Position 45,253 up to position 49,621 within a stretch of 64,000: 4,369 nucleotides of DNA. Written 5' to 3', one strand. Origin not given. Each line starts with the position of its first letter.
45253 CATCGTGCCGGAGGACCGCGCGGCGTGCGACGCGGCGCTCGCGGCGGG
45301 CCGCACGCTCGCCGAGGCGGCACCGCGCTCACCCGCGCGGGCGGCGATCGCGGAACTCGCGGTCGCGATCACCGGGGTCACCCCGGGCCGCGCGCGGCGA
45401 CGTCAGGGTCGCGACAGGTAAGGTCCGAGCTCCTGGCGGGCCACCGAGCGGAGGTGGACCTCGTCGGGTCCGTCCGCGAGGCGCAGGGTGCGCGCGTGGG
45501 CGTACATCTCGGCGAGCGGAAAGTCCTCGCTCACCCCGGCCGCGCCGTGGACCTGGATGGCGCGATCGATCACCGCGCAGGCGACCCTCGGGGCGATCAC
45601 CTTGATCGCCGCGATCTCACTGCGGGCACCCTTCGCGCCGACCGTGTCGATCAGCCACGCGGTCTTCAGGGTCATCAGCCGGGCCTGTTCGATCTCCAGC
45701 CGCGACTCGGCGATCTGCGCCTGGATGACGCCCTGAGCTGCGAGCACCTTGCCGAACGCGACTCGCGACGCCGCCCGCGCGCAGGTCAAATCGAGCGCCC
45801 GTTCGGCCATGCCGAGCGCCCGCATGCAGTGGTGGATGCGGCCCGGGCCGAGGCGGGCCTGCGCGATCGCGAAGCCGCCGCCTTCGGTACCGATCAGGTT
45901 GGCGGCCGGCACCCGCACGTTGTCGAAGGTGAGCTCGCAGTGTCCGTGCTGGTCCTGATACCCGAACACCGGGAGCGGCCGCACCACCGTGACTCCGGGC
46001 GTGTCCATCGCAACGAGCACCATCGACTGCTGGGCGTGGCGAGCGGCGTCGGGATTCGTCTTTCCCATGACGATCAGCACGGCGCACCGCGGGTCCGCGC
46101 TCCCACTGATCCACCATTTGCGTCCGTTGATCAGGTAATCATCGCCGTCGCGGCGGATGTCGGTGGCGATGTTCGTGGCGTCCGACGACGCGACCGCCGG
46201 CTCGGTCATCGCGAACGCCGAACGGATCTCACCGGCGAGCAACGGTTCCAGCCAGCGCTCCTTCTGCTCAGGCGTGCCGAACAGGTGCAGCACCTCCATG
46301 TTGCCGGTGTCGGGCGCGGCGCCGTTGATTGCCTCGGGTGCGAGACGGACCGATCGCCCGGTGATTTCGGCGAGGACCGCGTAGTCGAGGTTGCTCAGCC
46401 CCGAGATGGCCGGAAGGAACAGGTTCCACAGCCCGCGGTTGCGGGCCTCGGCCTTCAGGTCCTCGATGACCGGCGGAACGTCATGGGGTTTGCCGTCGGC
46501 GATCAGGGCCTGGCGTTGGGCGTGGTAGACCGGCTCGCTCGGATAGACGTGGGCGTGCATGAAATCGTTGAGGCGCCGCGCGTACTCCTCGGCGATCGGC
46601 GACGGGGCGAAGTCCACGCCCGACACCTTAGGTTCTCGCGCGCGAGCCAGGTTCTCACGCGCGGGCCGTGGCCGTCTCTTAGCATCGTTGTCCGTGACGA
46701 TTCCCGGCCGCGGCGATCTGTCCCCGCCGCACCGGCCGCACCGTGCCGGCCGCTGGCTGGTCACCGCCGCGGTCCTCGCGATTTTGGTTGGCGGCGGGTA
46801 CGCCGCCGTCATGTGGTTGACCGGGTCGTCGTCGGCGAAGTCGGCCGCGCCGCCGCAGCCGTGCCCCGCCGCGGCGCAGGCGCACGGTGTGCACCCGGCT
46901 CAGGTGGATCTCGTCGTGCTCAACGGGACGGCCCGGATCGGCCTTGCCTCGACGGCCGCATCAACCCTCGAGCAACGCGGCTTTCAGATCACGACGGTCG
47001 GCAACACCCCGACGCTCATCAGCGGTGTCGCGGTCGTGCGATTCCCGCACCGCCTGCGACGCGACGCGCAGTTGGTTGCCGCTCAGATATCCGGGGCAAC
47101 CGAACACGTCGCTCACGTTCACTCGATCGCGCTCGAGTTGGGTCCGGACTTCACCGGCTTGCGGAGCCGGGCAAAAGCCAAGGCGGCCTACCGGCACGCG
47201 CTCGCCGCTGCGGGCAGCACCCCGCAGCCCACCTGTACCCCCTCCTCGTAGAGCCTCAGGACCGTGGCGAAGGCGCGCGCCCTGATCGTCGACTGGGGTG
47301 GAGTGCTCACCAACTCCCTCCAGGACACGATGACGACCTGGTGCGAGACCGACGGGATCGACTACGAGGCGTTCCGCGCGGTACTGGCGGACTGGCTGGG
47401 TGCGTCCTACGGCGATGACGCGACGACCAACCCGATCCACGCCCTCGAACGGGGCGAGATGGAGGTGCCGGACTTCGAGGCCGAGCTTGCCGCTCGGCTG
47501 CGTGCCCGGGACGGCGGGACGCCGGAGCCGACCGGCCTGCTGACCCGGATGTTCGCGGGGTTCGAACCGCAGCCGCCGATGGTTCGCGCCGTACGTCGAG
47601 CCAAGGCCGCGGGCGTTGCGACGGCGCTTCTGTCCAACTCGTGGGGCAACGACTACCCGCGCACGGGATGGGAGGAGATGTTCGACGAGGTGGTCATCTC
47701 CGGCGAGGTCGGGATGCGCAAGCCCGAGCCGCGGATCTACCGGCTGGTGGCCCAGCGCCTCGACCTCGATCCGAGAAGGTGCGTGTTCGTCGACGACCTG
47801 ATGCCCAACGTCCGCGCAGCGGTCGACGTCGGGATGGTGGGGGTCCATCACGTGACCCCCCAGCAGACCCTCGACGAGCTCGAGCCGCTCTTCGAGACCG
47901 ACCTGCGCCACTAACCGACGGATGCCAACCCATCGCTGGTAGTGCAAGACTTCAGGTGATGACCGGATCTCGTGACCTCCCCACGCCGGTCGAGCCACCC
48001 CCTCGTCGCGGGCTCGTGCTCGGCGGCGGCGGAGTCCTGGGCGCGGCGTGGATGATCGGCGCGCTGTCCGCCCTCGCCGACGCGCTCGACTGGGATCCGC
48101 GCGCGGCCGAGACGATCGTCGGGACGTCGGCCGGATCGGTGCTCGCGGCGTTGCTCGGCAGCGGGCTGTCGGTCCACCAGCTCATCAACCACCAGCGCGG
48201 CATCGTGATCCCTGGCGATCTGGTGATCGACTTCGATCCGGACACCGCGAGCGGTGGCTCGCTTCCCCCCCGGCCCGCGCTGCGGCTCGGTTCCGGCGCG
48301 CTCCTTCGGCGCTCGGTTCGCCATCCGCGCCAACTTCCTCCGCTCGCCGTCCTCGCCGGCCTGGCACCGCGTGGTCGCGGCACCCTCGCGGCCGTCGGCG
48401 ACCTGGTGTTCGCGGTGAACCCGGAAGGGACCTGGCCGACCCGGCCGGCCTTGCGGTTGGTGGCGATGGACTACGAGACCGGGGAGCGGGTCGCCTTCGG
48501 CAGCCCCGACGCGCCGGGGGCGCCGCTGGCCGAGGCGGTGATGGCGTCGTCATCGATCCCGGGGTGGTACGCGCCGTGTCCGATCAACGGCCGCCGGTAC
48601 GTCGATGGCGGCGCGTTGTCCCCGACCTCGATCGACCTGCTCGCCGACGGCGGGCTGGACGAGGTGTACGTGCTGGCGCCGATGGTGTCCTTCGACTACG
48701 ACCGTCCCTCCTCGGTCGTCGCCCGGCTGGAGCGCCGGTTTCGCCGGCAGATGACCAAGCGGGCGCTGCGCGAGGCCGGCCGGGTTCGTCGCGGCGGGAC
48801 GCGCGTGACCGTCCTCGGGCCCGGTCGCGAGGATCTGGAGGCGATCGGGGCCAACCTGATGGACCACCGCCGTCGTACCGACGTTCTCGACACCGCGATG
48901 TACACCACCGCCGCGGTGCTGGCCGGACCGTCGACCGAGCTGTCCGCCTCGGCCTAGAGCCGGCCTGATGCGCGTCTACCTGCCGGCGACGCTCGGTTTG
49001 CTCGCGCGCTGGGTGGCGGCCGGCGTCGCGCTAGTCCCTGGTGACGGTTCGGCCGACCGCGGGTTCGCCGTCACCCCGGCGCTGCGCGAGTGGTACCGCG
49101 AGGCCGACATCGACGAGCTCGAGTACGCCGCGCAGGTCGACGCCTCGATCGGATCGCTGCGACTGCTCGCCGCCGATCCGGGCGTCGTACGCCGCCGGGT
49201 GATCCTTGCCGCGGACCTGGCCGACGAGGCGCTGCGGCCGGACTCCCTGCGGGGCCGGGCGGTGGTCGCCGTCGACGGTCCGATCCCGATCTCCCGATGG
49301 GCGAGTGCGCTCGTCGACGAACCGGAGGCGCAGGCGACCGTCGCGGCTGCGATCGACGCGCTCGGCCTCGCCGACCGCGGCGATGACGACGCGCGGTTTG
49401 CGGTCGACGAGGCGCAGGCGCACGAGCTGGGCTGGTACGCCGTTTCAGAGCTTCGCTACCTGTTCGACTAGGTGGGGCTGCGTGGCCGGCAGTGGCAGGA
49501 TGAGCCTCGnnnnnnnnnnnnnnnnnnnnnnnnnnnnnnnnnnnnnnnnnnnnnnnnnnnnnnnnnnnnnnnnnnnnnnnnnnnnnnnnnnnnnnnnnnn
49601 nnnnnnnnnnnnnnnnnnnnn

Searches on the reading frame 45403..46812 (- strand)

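Call 76: search_protein_families(library=pfam, proteins=[window:45403-46812:-], max_evalue=0.00001)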
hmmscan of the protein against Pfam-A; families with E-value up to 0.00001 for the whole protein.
window:45403-46812:- (469 aa): 4 families
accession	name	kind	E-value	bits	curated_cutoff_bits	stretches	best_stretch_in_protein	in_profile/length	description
PF00441.29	Acyl-CoA_dh_1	-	1.1e-38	133.1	22.4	1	311-461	1-149/150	Acyl-CoA dehydrogenase, C-terminal domain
PF02770.24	Acyl-CoA_dh_M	-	2.6e-22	79.3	33.3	1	199-299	1-97/97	Acyl-CoA dehydrogenase, middle domain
PF08028.16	Acyl-CoA_dh_2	-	2.1e-11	44.7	22.7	1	327-433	2-116/134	Acyl-CoA dehydrogenase, C-terminal domain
PF02771.21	Acyl-CoA_dh_N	-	2e-06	28.6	22.9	1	117-195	34-113/113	Acyl-CoA dehydrogenase, N-terminal domain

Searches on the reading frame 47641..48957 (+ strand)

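Call 8: search_protein_families(library=pfam, proteins=[window:47641-48957:+], max_evalue=0.001)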
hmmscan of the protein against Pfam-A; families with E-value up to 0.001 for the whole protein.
window:47641-48957:+ (438 aa): 1 family
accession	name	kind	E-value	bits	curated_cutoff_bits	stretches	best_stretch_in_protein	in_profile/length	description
PF01734.28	Patatin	-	1.4e-18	68.2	27.7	1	125-333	1-189/191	Patatin-like phospholipase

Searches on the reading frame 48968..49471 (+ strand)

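Call 8: search_protein_families(library=pfam, proteins=[window:48968-49471:+], max_evalue=0.001)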
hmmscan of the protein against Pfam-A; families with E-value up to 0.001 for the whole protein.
window:48968-49471:+ (167 aa): 1 family
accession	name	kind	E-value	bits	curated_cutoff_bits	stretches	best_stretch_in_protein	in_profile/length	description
PF21853.1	DUF6912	-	1.4e-50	172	27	1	1-165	1-159/160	Family of unknown function (DUF6912)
